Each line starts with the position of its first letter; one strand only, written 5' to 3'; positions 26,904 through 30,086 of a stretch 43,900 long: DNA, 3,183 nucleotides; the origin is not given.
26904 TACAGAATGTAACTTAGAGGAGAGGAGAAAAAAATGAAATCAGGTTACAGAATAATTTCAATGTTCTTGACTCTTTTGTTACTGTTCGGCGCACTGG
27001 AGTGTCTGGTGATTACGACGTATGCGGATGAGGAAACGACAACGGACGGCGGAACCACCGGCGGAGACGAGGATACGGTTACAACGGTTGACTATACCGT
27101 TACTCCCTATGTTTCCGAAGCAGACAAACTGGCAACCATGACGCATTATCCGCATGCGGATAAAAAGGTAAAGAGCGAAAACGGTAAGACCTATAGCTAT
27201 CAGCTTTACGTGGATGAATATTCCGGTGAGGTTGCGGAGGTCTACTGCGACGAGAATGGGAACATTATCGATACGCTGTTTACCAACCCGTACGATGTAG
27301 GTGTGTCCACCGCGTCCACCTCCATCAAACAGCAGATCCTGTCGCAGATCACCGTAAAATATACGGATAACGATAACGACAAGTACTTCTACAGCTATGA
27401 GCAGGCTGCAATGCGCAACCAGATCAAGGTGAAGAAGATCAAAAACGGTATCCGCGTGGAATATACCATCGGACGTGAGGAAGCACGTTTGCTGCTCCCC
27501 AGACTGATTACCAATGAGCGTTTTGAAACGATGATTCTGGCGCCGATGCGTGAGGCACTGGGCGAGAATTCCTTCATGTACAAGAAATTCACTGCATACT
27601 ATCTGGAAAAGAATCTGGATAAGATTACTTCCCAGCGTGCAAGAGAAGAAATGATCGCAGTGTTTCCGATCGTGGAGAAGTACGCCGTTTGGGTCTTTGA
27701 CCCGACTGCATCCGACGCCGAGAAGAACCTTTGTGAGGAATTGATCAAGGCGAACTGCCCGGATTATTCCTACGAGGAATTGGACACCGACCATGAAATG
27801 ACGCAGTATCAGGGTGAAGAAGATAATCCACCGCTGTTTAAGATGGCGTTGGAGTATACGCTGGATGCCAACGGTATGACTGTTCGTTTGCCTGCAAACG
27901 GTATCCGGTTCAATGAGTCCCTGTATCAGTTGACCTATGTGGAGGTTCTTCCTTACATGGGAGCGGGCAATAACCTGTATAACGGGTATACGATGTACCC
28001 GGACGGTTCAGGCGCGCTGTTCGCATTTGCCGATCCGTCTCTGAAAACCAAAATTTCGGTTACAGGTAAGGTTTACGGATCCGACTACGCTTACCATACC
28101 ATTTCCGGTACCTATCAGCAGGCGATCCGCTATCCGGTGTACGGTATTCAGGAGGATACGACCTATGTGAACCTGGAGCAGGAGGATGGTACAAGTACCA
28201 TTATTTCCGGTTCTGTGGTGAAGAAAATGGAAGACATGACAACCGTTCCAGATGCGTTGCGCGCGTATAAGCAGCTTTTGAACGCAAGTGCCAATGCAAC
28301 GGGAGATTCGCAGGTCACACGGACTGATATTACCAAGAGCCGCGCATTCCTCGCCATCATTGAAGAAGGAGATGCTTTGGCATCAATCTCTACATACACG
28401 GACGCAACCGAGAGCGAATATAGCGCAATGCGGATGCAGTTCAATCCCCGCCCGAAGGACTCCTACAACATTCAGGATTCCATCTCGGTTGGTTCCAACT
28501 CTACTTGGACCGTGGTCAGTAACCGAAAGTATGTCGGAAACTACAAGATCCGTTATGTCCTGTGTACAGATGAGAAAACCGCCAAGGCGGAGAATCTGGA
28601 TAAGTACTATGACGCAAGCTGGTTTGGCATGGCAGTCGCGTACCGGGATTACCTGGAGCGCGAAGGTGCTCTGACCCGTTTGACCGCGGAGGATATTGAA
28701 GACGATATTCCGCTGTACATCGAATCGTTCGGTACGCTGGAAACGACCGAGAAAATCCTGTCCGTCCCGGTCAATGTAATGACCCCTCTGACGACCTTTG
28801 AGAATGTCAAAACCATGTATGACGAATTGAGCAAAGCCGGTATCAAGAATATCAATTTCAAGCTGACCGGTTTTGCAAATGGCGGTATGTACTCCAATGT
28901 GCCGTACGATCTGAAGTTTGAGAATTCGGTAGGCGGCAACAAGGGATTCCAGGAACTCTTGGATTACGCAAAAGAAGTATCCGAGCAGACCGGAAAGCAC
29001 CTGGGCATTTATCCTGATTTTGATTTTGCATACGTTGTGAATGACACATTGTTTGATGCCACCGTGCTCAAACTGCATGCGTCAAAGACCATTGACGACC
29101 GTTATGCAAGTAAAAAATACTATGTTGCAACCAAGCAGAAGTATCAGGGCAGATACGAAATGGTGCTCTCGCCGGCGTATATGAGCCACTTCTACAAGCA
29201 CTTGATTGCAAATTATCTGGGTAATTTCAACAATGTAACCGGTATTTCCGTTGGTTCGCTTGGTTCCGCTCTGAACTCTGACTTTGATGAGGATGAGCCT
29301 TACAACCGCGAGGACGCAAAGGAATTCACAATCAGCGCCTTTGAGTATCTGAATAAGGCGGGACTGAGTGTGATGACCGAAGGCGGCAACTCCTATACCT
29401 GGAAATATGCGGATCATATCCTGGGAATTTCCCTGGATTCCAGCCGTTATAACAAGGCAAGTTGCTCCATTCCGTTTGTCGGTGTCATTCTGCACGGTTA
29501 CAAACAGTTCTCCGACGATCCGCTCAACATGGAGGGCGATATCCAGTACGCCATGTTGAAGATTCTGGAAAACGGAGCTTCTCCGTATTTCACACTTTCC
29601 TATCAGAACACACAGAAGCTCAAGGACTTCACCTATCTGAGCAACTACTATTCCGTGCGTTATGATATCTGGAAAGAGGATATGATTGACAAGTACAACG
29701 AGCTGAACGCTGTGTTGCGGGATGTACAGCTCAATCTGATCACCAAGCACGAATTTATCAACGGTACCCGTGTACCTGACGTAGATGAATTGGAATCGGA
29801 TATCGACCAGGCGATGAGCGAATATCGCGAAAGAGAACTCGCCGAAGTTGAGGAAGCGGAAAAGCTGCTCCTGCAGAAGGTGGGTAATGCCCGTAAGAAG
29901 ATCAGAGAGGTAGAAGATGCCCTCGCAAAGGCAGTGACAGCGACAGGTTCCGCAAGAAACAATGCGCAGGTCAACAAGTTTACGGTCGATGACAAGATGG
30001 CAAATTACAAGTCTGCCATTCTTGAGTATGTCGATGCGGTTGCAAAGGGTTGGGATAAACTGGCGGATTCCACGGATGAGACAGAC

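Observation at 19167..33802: Seven-gene operon with a giant binding protein, two full ABC permease pairs, two huge surface or membrane proteins, and no ATPase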

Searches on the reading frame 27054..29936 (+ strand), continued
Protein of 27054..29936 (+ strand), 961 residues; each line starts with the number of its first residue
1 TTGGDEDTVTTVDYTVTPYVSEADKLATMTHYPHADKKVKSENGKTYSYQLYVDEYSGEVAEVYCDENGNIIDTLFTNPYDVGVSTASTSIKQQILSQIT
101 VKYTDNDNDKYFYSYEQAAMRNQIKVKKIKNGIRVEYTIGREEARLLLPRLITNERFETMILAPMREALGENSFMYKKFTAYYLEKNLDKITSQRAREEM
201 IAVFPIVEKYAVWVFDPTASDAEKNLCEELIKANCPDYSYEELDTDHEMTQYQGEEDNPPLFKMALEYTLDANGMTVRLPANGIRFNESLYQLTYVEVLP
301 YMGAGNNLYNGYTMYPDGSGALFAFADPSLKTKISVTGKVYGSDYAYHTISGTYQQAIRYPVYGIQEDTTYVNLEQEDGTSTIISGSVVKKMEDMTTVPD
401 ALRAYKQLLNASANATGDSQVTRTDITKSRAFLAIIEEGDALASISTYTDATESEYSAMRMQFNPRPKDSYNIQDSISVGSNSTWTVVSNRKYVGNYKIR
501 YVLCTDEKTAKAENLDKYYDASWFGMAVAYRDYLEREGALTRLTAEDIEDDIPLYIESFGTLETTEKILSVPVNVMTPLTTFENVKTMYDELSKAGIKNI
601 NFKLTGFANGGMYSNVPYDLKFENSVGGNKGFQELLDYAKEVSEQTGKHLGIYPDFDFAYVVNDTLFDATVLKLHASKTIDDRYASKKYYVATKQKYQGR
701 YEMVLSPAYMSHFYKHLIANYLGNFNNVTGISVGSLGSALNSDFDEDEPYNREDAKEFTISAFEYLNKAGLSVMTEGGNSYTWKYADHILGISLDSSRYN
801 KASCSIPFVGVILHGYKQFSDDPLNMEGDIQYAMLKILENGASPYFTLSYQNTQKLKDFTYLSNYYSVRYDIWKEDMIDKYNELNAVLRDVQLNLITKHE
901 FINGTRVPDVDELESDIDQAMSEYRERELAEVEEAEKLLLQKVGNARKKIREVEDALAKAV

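Call 47: search_solved_structures(query=A1, max_evalue=10, show_alignments=3)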
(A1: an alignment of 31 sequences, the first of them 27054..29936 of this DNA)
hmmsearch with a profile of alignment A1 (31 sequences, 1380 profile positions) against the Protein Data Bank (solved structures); distinct sequences matched with E-value up to 10: 82 (the best 60 are shown).
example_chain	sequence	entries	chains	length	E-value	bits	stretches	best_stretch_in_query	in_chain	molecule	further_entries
4tql_A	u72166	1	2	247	0.0057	17.7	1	956-1158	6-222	Three helix bundle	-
7emf_O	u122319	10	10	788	0.0079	17.2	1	984-1134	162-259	Mediator of RNA polymerase II transcription subunit 15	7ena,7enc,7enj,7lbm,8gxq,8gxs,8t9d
7aal_A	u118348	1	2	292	0.013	16.6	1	942-1130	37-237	Proline-serine-threonine phosphatase-interacting protein 1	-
7aam_A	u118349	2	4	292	0.013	16.5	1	942-1130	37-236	Proline-serine-threonine phosphatase-interacting protein 1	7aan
6uxv_C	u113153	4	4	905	0.019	16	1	956-1080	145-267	SWI/SNF chromatin-remodeling complex subunit SNF5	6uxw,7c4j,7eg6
7egm_C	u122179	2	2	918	0.019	16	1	956-1080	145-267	SWI/SNF chromatin-remodeling complex subunit SNF5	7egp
8t1i_J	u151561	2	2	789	0.048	14.7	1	1029-1165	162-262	Mediator of RNA polymerase II transcription subunit 15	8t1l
7ylm_B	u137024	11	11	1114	0.069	14.1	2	995-1301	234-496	SMC6 isoform 1 | Structural maintenance of chromosomes protein 6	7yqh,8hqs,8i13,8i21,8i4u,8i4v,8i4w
7qcd_B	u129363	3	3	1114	0.085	13.8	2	995-1301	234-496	Structural maintenance of chromosomes protein 6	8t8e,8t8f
8ro6_A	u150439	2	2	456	0.089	13.8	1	979-1135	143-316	Structural maintenance of chromosomes protein 1A (SMC1A)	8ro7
8p0a_A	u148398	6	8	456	0.094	13.7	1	979-1135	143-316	Structural maintenance of chromosomes protein 1A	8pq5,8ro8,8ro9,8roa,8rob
8i4x_B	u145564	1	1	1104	0.099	13.6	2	993-1300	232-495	Structural maintenance of chromosomes protein 6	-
7tve_D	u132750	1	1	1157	0.11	13.5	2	995-1301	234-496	Structural maintenance of chromosomes protein 6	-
6u1s_A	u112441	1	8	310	0.19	12.6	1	992-1173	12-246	de novo designed 16-helix transmembrane nanopore, TMHC8_R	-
6s18_A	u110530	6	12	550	0.22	12.4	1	1044-1253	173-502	Aromatic acid chemoreceptor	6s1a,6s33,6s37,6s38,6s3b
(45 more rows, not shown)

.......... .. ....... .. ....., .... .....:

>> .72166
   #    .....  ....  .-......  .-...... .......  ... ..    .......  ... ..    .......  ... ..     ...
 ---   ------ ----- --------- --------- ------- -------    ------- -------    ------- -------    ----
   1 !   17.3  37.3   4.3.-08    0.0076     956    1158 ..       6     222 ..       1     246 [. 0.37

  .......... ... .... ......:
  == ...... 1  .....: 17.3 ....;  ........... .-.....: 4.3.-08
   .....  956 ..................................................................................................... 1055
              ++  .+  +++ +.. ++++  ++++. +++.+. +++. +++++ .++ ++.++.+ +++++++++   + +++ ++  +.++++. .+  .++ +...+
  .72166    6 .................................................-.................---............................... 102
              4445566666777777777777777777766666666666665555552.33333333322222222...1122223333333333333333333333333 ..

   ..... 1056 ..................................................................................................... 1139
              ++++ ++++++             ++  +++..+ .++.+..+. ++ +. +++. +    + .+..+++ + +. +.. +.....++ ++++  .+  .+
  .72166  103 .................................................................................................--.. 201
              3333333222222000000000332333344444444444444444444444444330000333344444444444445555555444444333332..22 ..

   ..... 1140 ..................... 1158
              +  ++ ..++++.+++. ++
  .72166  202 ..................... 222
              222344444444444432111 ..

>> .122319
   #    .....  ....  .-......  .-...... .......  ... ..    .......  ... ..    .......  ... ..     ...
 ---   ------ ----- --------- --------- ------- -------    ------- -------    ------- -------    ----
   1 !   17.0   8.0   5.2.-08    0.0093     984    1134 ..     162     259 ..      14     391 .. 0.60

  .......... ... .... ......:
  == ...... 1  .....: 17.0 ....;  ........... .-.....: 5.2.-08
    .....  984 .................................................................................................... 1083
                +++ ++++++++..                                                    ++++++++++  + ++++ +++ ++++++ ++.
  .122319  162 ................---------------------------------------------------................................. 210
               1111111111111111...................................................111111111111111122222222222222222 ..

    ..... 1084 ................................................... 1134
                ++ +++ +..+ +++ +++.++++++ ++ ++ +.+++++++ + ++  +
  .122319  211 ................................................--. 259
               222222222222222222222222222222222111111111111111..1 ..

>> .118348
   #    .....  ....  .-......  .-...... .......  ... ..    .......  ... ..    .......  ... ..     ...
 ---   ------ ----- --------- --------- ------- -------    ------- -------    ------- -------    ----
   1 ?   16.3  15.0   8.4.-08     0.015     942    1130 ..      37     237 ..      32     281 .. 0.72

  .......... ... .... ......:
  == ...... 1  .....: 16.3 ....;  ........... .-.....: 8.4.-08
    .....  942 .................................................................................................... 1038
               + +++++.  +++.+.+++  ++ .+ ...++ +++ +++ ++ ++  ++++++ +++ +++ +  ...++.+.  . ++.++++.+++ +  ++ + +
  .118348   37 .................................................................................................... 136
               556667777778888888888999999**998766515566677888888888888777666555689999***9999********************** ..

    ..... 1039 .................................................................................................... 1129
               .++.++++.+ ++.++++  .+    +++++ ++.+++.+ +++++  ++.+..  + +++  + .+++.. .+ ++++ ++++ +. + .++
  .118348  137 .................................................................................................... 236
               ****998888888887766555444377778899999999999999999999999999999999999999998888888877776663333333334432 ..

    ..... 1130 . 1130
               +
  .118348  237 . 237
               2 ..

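Call 70: search_protein_representatives(protein=window:27054-29700:+)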
Query: 882 residues. Proteins with E-value up to 0.001 (for the whole library): 3904; up to 1e-10: 3017; up to 1e-30: 1255. The best 150 are listed.
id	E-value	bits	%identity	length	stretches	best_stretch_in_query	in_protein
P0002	0.0e+00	1660.5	82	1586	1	3-881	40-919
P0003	0.0e+00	1302.1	67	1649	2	163-881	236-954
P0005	0.0e+00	1144.6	61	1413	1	4-882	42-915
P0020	0.0e+00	1051.7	58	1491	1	5-881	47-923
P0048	3.7e-296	1001.4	58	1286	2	173-881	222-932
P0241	1.1e-293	993.3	57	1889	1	12-882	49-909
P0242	1.3e-282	956.6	57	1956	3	393-881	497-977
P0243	1.3e-281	953.3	57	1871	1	12-881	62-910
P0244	3.8e-281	951.8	57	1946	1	5-881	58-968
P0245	1.9e-279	946.1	54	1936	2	6-645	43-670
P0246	6.6e-279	944.4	57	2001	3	420-881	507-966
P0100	6.5e-276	934.5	57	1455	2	416-881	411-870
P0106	5.0e-274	928.2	55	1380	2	203-881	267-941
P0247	1.3e-272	923.5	56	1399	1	47-882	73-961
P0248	3.0e-272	922.3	55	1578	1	45-882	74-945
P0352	1.5e-180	619.0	42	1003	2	415-881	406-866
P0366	8.5e-172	590.0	40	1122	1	32-882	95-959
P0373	3.1e-169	581.6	44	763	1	48-763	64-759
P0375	2.7e-168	578.5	43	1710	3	420-881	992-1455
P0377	2.8e-167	575.1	42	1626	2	429-876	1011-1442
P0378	4.2e-166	571.2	43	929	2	415-882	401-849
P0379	5.8e-165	567.5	42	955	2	428-882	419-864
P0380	8.0e-165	567.0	42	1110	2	427-881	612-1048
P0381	1.2e-164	566.4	41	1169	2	430-882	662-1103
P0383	4.5e-163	561.2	42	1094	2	198-882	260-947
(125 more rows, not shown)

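Call 71: list_cluster_members(proteins=[P0383, P0381, P0380, P0379, P0378, P0377, P0375, P0373, P0366, P0352])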
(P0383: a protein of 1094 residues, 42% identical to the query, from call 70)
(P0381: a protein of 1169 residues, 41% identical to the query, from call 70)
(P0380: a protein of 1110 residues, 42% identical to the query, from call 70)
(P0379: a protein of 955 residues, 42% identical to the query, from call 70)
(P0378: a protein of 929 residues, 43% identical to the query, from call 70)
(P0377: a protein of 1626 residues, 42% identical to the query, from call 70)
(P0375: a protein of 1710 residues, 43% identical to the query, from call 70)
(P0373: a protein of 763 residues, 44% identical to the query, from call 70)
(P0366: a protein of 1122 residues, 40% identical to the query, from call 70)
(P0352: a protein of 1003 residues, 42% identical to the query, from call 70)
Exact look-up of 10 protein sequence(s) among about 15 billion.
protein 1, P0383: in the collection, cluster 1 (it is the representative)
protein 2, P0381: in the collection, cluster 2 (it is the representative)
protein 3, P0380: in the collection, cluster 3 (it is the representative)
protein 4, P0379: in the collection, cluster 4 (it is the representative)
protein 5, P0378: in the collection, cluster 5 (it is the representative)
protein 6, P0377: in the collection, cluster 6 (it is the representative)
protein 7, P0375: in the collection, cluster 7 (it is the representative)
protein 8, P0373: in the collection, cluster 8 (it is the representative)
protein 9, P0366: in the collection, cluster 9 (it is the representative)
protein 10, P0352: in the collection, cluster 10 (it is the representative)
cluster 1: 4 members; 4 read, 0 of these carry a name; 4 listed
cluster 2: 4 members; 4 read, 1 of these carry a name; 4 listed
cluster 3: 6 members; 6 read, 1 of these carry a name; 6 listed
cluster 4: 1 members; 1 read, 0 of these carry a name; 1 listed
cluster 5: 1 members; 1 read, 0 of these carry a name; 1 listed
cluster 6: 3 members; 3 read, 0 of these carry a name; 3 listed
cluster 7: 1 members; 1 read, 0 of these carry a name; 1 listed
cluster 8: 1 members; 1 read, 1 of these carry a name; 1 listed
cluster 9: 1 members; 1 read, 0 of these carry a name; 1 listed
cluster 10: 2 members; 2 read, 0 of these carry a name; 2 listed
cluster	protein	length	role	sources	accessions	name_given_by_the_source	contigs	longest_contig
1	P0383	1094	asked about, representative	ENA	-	-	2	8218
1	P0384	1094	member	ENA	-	-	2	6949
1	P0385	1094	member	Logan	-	-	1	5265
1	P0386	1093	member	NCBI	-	-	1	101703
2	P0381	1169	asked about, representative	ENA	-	-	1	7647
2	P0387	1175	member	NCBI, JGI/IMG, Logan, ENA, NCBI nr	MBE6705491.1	MAG: hypothetical protein E7583_09525 [Ruminococcaceae bacterium] | hypothetical protein [Oscillospiraceae bacterium]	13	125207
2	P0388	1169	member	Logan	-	-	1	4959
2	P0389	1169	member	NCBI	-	-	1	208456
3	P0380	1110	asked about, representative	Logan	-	-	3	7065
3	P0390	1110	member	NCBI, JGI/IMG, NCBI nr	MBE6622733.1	MAG: hypothetical protein E7621_00865 [Ruminococcaceae bacterium] | hypothetical protein [Oscillospiraceae bacterium]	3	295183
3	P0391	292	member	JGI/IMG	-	-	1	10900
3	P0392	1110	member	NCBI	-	-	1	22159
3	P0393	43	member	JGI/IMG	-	-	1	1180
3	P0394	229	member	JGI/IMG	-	-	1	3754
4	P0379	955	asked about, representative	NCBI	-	-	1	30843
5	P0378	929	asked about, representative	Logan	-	-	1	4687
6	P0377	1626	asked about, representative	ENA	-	-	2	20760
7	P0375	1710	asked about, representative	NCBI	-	-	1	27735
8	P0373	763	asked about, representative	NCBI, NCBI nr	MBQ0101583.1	MAG: hypothetical protein KBT31_02160, partial [Firmicutes bacterium] | hypothetical protein [Candidatus Colimorpha enterica]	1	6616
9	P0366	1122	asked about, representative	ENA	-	-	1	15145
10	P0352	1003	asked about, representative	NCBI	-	-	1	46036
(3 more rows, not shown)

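Call 72: find_encoding_contigs(protein=P0390, flank=10000, max_places=1)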
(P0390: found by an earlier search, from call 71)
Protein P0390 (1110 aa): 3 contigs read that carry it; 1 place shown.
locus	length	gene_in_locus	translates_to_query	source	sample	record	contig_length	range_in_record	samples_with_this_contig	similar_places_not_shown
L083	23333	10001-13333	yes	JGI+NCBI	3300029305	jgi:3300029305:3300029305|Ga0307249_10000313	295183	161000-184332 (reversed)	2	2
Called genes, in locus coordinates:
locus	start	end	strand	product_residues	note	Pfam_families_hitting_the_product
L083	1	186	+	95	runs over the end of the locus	PF00166:Cpn10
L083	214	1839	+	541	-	PF00118:Cpn60_TCP1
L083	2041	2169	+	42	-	-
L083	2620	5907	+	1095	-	PF01547:SBP_bac_1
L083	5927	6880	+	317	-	PF00528:BPD_transp_1 (weak)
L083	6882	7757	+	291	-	PF00528:BPD_transp_1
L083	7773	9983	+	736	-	PF01436:NHL (weak), PF04893:Yip1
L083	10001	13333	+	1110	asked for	PF18952:DUF5696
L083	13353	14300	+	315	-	PF00528:BPD_transp_1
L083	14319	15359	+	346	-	PF00528:BPD_transp_1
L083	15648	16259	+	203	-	PF12844:HTH_19, PF13560:HTH_31 (weak), PF01381:HTH_3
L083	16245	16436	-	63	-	-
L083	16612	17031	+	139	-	PF00164:Ribosom_S12_S23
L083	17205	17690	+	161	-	PF00177:Ribosomal_S7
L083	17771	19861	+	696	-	PF00009:GTP_EFTU, PF03144:GTP_EFTU_D2, PF22042:EF-G_D2, PF14492:EFG_III, PF16658:RF3_C (weak), PF03764:EFG_IV, PF00679:EFG_C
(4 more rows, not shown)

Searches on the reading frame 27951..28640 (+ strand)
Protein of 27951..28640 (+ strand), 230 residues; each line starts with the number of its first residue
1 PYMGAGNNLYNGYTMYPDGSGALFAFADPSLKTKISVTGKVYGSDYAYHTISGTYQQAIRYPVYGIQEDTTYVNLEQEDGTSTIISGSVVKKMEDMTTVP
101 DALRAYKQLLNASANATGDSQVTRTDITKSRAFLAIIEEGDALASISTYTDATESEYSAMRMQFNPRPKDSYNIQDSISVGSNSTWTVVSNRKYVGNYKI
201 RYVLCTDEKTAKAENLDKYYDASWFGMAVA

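Call 49: search_protein_families(library=pfam, proteins=[window:27951-28640:+], max_evalue=10)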
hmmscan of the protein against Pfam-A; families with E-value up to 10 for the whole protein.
window:27951-28640:+ (230 aa): 3 families
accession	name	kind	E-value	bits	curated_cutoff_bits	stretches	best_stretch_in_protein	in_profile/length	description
PF18952.6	DUF5696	-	4.6e-23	82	25.6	2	1-71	59-134/612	Family of unknown function (DUF5696)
PF11687.14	DUF3284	-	0.021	15.1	23.7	1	31-85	52-106/119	Domain of unknown function (DUF3284)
PF24211.1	DUF7432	-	0.035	14.9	27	1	88-131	22-66/120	Family of unknown function (DUF7432)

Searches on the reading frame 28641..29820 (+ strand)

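Call 49: search_protein_families(library=pfam, proteins=[window:28641-29820:+], max_evalue=10)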
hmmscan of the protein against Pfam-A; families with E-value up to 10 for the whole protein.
window:28641-29820:+ (393 aa): 3 families
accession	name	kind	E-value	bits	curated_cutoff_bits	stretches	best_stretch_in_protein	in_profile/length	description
PF18952.6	DUF5696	-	5e-90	303.2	25.6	1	1-374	218-577/612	Family of unknown function (DUF5696)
PF16724.11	T4-gp15_tss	-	0.02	14.5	25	1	39-97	56-114/245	T4-like virus Myoviridae tail sheath stabiliser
PF15650.12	Tox-REase-9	-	0.052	14.2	27.3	1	86-120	46-80/88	Restriction endonuclease fold toxin 9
